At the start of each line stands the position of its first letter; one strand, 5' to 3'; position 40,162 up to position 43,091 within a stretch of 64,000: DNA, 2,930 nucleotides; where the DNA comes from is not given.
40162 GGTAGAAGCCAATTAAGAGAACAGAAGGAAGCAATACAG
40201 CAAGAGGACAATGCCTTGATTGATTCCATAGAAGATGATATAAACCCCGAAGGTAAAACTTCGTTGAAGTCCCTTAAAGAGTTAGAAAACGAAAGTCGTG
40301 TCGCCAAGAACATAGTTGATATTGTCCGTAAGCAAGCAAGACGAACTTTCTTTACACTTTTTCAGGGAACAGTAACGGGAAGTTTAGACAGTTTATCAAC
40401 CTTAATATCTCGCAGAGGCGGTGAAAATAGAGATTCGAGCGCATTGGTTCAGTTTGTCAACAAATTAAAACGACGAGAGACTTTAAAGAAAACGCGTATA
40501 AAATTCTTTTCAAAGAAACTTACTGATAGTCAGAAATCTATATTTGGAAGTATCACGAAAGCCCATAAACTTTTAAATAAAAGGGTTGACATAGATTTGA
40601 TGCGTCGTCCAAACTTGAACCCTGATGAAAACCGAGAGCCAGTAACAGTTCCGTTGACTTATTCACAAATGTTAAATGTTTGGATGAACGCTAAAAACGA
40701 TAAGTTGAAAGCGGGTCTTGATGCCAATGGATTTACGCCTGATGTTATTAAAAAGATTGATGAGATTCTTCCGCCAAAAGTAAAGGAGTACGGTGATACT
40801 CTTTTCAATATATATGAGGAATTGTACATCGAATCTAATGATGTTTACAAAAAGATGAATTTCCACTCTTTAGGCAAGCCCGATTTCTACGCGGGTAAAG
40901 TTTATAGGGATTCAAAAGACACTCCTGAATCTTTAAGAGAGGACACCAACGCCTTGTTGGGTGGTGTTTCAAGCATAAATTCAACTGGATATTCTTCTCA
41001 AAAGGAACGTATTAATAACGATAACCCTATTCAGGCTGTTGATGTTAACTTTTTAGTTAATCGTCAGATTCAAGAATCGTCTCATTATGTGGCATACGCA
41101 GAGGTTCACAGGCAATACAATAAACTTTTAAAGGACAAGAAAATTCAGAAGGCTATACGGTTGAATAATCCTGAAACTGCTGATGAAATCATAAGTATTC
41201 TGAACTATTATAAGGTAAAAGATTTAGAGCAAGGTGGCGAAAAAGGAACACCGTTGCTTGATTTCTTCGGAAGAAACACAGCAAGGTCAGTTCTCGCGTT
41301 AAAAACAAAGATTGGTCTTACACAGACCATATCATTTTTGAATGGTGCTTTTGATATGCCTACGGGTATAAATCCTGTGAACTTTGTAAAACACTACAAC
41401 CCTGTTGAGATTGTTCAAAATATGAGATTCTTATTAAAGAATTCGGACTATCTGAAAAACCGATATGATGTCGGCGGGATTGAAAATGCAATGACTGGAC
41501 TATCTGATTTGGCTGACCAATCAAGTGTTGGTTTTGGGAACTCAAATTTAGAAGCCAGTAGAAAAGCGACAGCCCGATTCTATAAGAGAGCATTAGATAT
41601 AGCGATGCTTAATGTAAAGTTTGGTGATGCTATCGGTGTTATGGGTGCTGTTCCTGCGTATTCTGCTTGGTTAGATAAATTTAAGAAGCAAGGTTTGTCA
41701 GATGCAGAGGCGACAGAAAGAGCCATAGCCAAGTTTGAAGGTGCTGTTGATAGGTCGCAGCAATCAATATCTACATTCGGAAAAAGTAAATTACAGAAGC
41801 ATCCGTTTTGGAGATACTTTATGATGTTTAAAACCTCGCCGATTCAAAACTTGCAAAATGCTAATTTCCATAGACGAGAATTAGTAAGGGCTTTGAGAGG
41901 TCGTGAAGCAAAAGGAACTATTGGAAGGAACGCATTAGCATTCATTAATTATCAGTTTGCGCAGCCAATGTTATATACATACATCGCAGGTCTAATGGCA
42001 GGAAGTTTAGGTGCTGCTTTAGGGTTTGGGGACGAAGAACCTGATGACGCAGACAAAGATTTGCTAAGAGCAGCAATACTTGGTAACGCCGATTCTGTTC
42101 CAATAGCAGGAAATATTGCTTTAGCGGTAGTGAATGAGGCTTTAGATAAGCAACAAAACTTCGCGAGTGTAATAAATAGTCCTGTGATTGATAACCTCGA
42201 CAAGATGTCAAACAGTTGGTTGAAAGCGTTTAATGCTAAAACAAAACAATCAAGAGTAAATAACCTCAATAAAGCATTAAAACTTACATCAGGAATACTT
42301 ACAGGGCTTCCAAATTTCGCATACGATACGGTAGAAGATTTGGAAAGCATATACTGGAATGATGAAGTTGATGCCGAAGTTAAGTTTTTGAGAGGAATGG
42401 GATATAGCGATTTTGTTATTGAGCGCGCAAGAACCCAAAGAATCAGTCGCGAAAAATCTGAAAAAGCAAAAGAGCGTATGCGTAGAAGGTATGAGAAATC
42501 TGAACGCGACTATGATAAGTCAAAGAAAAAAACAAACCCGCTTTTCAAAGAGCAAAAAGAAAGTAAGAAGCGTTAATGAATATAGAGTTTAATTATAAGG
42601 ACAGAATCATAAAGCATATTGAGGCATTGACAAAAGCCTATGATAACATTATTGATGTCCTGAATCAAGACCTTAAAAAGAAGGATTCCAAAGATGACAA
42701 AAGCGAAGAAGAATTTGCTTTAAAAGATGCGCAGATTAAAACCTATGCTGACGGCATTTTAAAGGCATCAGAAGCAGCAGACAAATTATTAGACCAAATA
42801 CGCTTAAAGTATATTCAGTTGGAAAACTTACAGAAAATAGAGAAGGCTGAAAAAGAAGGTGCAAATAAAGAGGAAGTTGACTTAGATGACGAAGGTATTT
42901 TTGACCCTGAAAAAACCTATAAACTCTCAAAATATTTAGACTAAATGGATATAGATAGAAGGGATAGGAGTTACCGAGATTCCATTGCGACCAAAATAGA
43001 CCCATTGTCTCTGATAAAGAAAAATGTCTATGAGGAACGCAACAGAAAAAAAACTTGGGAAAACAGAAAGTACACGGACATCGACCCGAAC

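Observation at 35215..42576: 2453-aa virion-module giant with embedded GNAT-like and HExxH metallopeptidase motifs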

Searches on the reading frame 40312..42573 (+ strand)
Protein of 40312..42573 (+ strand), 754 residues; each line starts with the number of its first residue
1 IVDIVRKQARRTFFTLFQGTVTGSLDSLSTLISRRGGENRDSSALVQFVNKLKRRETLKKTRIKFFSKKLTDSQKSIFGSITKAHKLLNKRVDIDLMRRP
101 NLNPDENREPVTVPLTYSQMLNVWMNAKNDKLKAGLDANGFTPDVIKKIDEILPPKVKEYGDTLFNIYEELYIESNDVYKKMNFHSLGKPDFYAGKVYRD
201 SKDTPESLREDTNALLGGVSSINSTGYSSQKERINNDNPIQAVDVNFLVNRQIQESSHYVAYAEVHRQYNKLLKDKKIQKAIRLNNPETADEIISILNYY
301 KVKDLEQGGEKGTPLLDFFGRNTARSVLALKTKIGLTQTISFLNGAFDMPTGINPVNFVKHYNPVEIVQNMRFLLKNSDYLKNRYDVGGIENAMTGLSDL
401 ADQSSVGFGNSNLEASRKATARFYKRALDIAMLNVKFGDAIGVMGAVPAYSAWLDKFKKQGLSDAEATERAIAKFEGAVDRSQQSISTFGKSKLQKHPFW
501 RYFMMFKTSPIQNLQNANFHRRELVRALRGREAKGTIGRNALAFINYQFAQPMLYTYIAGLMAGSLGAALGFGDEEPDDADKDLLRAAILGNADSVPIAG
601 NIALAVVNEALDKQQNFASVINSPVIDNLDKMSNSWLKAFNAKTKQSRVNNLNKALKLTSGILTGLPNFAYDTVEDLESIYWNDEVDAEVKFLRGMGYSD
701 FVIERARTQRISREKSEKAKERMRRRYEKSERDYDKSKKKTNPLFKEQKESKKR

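Call 42: search_solved_structures(query=A4, max_evalue=10, show_alignments=2)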
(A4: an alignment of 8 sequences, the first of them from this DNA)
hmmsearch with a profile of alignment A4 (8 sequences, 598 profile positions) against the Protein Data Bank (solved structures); distinct sequences matched with E-value up to 10: 0.

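Call 86: predict_structure(alignment_id=A8)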
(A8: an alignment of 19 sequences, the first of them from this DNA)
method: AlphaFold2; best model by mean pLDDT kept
length: 754 residues; sequences in the alignment: 19
mean_pLDDT: 71.6   pTM: 0.70
mean pLDDT of the five models: 71.6, 70.9, 69.8, 64.6, 62.4
residues with pLDDT >= 90: 80; 70-90: 387; 50-70: 165; < 50: 122
segments of 3 or more residues with pLDDT < 50: 202-223, 227-232, 398-416, 564-576, 615-622, 672-686, 695-713, 740-754
pLDDT, mean of each block of 10 residues (from residue 1): 73 68 80 77 83 87 87 86 82 86 77 90 92 88 94 96 93 88 79 74 38 27 48 65 83 84 87 85 80 85 74 63 63 59 79 83 86 88 69 54 31 44 59 69 85 92 92 88 79 77 69 84 87 86 84 70 45 45 73 64 67 48 57 77 77 70 56 46 49 47 44 59 80 64 44 36
secondary structure, 60 per line:
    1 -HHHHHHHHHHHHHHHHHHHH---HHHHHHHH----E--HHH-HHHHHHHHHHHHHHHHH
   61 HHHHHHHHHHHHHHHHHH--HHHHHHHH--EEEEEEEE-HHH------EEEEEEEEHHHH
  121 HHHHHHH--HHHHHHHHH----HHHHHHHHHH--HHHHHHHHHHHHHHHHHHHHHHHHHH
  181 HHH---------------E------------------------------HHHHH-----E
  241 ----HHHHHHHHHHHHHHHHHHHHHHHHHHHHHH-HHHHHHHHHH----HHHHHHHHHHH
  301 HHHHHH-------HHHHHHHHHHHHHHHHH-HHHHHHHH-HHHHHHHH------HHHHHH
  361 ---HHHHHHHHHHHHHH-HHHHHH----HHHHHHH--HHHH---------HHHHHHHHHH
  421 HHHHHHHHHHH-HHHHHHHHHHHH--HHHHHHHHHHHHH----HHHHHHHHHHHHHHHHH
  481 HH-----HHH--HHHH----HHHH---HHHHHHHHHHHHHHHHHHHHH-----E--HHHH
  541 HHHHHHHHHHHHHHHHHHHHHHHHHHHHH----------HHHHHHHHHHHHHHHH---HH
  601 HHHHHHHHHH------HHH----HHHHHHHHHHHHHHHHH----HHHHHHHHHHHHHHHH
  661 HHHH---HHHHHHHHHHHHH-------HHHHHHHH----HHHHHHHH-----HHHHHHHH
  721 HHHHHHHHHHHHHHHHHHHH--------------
elements in order (helices of 4 or more, strands of 3 or more residues): H2-21 H25-32 H44-78 H81-88 E91-98 E109-116 H117-127 H130-138 H143-152 H155-183 H230-234 H245-274 H276-285 H290-306 H314-330 H332-339 H341-348 H355-360 H364-377 H379-384 H389-395 H398-401 H411-431 H433-444 H447-459 H464-482 H493-496 H501-504 H508-528 H537-569 H580-595 H599-610 H624-640 H645-664 H668-680 H688-695 H700-707 H713-740

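Call 89: fold_search(model_id=the predicted structure, library=pdb)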
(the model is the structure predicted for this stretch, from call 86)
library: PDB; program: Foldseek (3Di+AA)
matches with E <= 10: 193; with E <= 0.001: 0
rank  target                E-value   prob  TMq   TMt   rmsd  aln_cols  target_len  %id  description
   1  2nwl_B                7.4e-02  0.23  0.10  0.15  24.3       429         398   14  Crystal structure of GltPh in complex with L-Asp (released 2007-02-27)
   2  5llu                  2.2e-01  0.13  0.10  0.15  23.6       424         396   12  Structure of the thermostabilized EAAT1 cryst-II mutant in complex with L-ASP (released 2017-04-19)
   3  5m8j                  2.7e-01  0.13  0.10  0.13  23.2       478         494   10  Crystal structure of Eremococcus coleocola manganese transporter mutant H236A (released 2017-01-11)
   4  6r7r_B                2.9e-01  0.13  0.10  0.15  23.7       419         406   13  Crystal structure of the glutamate transporter homologue GltTk in complex with D-aspartate (released 2019-04-17)
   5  2nwl_A                3.5e-01  0.11  0.09  0.14  24.1       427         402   14  Crystal structure of GltPh in complex with L-Asp (released 2007-02-27)
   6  6r7r_C                3.5e-01  0.08  0.08  0.12  24.6       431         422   13  Crystal structure of the glutamate transporter homologue GltTk in complex with D-aspartate (released 2019-04-17)
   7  8qrs                  3.8e-01  0.12  0.10  0.15  25.4       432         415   13  ASCT2 protomer in lipid nanodiscs with bound glutamine and Na+ ions in the intermediate outward-facing state (iOFS-up) (released 2024-08-14)
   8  9fqt_A                3.8e-01  0.08  0.08  0.10  20.5       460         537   12  Cryo-EM structure of MmCAT1 bound with FrMLV-RBD in the apo inward-open state (released 2025-07-02)
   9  8qb4                  4.0e-01  0.08  0.08  0.13  23.9       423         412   12  Crystal structure of apo-GltTk obtained with in meso crystallization (H32 space group) (released 2024-09-11)
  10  4p19_C                4.0e-01  0.08  0.08  0.12  23.2       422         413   12  Closed, apo inward-facing state of the glutamate transporter homologue GltPh (released 2014-06-04)
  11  5m8a                  4.3e-01  0.11  0.10  0.13  23.3       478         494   10  Crystal structure of Eremococcus coleocola manganese transporter mutant E129A (released 2017-01-11)
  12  5m87                  4.5e-01  0.10  0.09  0.12  23.3       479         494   11  Crystal structure of Eremococcus coleocola manganese transporter (released 2017-01-11)
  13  4ky0_B                4.7e-01  0.10  0.10  0.15  24.4       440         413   12  Crystal structure of a substrate-free glutamate transporter homologue from Thermococcus kodakarensis (released 2013-09-11)
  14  3gi8_C                5.3e-01  0.12  0.09  0.13  20.6       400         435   10  Crystal Structure of ApcT K158A Transporter Bound to 7F11 Monoclonal Fab Fragment (released 2009-08-18)
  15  7rcp_A                5.3e-01  0.09  0.10  0.14  23.8       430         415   13  GltPh mutant (S279E/D405N) in complex with aspartate and sodium ions (released 2022-04-20)
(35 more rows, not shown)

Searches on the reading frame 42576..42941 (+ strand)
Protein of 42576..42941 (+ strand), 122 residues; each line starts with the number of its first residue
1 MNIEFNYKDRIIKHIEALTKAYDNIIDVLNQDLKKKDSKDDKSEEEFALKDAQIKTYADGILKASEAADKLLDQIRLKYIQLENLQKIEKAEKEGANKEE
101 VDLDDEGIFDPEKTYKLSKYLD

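Call 8: search_protein_families(library=phrogs, proteins=[window:42576-42941:+], max_evalue=0.001)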
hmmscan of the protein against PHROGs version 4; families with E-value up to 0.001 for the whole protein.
window:42576-42941:+ (122 aa): 0 families

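Call 55: search_protein_families(library=pfam, proteins=[window:42576-42941:+], max_evalue=0.01)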
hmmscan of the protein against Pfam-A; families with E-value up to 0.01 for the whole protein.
window:42576-42941:+ (122 aa): 0 families
